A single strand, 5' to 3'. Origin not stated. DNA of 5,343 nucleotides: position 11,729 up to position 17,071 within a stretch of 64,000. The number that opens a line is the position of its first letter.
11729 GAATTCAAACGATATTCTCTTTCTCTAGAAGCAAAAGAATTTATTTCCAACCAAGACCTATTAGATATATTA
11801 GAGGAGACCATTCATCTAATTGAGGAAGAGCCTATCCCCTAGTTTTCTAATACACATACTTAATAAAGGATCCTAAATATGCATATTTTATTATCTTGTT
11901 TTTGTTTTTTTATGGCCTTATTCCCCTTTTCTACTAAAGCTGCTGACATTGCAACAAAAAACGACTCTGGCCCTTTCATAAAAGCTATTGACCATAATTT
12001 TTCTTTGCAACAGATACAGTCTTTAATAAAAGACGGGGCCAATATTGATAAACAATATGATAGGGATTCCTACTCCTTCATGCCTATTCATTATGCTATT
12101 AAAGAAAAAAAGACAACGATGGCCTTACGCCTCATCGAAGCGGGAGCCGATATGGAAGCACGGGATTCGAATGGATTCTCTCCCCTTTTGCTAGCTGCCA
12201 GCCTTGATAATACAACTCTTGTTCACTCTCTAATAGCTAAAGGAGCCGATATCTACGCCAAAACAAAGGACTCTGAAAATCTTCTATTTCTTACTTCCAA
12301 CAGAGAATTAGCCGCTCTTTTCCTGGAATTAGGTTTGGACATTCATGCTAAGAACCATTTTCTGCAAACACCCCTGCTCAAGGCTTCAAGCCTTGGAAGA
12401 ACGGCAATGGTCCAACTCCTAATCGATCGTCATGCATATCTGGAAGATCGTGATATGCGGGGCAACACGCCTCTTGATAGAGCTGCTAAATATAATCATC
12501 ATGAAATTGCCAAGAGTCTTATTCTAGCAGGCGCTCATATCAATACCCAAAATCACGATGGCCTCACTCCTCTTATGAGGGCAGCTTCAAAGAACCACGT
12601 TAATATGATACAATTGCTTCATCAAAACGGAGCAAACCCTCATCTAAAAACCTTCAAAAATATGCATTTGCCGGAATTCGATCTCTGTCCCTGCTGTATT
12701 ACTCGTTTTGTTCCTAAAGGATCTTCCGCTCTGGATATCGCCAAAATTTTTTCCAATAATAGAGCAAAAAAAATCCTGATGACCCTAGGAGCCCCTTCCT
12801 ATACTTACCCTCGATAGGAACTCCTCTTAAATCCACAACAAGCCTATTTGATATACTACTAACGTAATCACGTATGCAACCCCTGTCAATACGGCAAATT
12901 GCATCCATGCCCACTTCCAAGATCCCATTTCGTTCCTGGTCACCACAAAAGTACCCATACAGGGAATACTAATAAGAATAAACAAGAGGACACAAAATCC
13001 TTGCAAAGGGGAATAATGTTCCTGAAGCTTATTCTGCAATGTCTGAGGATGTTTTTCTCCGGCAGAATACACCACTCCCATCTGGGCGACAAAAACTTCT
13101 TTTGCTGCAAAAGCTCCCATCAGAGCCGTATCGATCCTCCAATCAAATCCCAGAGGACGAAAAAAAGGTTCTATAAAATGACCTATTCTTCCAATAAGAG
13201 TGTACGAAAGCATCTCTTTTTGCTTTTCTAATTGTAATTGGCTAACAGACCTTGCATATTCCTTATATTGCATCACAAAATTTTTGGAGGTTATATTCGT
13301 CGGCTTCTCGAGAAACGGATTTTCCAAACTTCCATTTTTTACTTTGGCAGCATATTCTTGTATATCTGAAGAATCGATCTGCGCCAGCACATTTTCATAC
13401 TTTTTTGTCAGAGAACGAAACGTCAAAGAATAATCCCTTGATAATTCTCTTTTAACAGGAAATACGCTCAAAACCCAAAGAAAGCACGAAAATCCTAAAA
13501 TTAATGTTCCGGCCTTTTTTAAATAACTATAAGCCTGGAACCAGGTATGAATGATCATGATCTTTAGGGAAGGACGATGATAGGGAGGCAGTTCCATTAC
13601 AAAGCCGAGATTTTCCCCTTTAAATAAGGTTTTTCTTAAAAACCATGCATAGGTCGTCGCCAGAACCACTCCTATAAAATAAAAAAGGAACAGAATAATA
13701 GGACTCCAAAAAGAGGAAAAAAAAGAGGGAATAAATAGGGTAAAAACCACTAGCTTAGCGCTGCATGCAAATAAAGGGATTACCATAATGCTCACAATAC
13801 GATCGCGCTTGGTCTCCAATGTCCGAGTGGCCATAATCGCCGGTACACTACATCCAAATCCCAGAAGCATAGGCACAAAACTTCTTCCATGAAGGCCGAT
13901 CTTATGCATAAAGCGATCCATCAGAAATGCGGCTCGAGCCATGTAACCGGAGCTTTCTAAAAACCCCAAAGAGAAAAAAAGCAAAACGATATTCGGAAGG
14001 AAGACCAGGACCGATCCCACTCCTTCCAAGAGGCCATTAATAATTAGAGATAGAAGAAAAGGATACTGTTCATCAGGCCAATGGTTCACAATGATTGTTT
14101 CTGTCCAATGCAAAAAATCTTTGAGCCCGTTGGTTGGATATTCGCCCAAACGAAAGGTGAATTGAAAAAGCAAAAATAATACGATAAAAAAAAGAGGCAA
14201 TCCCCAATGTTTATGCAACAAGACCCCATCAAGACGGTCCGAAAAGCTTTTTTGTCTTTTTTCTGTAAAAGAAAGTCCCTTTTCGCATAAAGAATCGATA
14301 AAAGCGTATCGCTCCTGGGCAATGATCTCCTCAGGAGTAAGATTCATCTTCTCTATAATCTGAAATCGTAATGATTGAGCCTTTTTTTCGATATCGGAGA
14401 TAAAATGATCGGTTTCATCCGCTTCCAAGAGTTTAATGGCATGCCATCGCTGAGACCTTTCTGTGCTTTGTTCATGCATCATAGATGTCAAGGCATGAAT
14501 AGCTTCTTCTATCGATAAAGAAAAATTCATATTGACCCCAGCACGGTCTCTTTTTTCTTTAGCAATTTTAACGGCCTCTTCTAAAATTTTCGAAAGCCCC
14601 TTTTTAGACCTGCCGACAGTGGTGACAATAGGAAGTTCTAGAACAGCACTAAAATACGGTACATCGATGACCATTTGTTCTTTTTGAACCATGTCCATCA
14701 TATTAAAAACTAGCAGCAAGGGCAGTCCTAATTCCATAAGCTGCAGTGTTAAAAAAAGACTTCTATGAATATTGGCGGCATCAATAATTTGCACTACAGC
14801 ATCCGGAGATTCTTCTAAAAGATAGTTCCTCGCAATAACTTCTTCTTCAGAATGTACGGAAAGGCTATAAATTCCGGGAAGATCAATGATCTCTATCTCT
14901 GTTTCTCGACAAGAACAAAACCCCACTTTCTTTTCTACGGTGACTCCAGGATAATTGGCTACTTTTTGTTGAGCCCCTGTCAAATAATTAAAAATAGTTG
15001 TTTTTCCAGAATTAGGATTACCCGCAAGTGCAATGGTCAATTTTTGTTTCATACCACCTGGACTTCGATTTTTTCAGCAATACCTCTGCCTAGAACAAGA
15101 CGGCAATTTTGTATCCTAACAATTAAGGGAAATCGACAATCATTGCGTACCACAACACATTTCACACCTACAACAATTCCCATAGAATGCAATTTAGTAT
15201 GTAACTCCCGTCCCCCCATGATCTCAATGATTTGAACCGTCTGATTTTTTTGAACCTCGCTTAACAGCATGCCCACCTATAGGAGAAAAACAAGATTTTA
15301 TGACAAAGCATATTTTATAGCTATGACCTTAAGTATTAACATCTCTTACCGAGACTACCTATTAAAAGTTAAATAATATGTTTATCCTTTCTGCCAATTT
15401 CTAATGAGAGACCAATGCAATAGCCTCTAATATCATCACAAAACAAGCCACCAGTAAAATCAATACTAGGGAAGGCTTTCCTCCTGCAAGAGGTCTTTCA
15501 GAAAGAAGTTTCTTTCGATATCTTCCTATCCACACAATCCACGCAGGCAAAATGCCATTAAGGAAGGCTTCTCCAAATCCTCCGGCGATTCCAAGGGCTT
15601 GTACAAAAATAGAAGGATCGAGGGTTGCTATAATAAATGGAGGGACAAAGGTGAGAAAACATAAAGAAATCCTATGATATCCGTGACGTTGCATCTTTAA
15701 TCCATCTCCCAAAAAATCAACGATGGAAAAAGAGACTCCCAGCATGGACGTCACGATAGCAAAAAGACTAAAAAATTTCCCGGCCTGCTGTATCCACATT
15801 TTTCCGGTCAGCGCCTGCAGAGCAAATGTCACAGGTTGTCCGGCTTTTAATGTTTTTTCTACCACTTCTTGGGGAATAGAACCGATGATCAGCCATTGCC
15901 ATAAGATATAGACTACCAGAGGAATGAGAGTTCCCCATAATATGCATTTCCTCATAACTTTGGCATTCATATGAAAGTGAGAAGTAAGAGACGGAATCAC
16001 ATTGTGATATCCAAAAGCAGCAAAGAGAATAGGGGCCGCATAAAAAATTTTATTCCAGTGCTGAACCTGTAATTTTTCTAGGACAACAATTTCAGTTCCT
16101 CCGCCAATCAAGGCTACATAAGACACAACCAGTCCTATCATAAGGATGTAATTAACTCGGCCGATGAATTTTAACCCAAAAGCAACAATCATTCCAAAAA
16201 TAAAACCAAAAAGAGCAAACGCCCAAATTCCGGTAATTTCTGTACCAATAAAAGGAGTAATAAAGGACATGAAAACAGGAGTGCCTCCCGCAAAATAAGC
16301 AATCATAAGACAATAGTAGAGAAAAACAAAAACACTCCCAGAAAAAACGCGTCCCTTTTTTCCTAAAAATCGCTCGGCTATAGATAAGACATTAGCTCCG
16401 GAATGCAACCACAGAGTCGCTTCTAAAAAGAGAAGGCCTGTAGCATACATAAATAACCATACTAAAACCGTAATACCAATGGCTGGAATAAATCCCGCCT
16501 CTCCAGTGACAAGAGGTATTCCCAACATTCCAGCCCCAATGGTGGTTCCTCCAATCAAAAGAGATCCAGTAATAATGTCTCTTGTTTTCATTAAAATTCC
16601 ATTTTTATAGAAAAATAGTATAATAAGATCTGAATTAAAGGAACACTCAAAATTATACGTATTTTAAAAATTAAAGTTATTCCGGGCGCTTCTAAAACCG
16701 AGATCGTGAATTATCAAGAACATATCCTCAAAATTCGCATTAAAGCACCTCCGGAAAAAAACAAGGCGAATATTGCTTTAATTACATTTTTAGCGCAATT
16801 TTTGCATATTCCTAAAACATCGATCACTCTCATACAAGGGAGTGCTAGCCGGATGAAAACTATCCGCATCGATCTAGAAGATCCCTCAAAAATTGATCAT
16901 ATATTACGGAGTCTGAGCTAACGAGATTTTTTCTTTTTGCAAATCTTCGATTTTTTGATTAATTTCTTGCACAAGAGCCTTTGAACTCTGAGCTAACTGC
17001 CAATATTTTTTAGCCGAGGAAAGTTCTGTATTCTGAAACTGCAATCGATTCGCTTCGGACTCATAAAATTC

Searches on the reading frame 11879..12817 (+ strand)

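Call 53: search_protein_families(library=pfam, proteins=[window:11879-12817:+], max_evalue=0.001)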
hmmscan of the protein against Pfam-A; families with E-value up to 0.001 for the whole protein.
window:11879-12817:+ (312 aa): 7 families
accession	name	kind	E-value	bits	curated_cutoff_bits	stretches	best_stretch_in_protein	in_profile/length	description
PF13637.12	Ank_4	-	9.1e-31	105.7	22.7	2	199-248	1-50/50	Ankyrin repeats (many copies)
PF00023.36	Ank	-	1e-30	104.5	21.1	2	227-258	1-32/33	Ankyrin repeat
PF12796.13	Ank_2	-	9.5e-29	100.3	27.3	3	143-225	11-90/90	Ankyrin repeats (3 copies)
PF13606.12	Ank_3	-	2e-24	83.1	22.3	2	227-255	1-29/30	Ankyrin repeat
PF13857.12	Ank_5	-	1.4e-23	83.2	27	3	221-263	9-50/56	Ankyrin repeats (many copies)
PF23745.1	ANK_LRRK2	-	5.6e-07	29.9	27.5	0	107-184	39-115/130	LRRK2 ANK repeat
PF24521.3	Ank_KRIT1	-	8.8e-06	25.9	80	0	201-262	52-119/149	KRIT1 ankyrin-repeats domain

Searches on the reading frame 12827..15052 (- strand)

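Call 54: search_protein_families(library=pfam, proteins=[window:12827-15052:-], max_evalue=0.001)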
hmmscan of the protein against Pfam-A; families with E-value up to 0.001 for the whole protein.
window:12827-15052:- (741 aa): 8 families
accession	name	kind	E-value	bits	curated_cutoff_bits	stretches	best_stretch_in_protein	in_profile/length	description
PF02421.24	FeoB_N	-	2.1e-60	203.2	27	1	6-159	2-155/156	Ferrous iron transport protein B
PF07670.19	Gate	-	3.2e-35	121.2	29.6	2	348-440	1-100/104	Nucleoside recognition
PF01926.29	MMR_HSR1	-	1.2e-19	70.9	21.9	1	6-117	1-112/113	50S ribosome-binding GTPase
PF07664.17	FeoB_C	-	8.2e-19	67.5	26.6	1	454-504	1-52/54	Ferrous iron transport protein B C terminus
PF17910.6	FeoB_Cyto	-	3.7e-13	50.1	23.4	1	179-258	3-87/90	FeoB cytosolic helical domain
PF09439.16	SRPRB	-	5.8e-06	26.2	25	1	4-78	3-73/178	Signal recognition particle receptor beta subunit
PF04548.22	AIG1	-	8.4e-05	22.4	27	1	6-95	2-96/212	AIG1 family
PF00350.29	Dynamin_N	-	0.00043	20.8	27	0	45-102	95-151/168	Dynamin family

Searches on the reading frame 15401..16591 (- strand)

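Call 54: search_protein_families(library=pfam, proteins=[window:15401-16591:-], max_evalue=0.001)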
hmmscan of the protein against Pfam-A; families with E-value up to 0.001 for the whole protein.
window:15401-16591:- (396 aa): 3 families
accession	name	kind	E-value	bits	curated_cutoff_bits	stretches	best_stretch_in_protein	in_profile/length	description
PF03222.19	Trp_Tyr_perm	-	1.6e-93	314.4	22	1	2-388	1-392/393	Tryptophan/tyrosine permease family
PF01490.24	Aa_trans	-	2.1e-07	30.4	25.6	1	6-230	5-245/410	Transmembrane amino acid transporter protein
PF13520.12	AA_permease_2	-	5e-05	22.8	27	1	11-290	8-295/427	Amino acid permease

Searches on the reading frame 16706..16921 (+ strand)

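Call 66: search_protein_families(library=ncbifam, proteins=[window:16706-16921:+], max_evalue=0.5)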
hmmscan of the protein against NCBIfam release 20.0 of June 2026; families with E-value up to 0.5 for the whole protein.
window:16706-16921:+ (71 aa): 5 families
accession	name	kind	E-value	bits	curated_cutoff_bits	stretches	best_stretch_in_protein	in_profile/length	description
TIGR00251.3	TIGR00251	subfamily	1.7e-17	63.4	35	1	5-55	21-71/71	DUF167 family protein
NF001887.0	PRK00647.1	equivalog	1.8e-15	56.6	104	1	3-55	24-76/100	hypothetical protein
NF002348.0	PRK01310.1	equivalog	7.6e-15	54.8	115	1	5-70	37-101/106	hypothetical protein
NF002419.1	PRK01530.1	equivalog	3.6e-12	46.4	110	1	6-59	37-90/103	A1G_07140 family DUF167 domain protein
NF003466.1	PRK05090.1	exception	2.8e-11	43.5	138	1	5-68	29-90/93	DUF167 family protein YggU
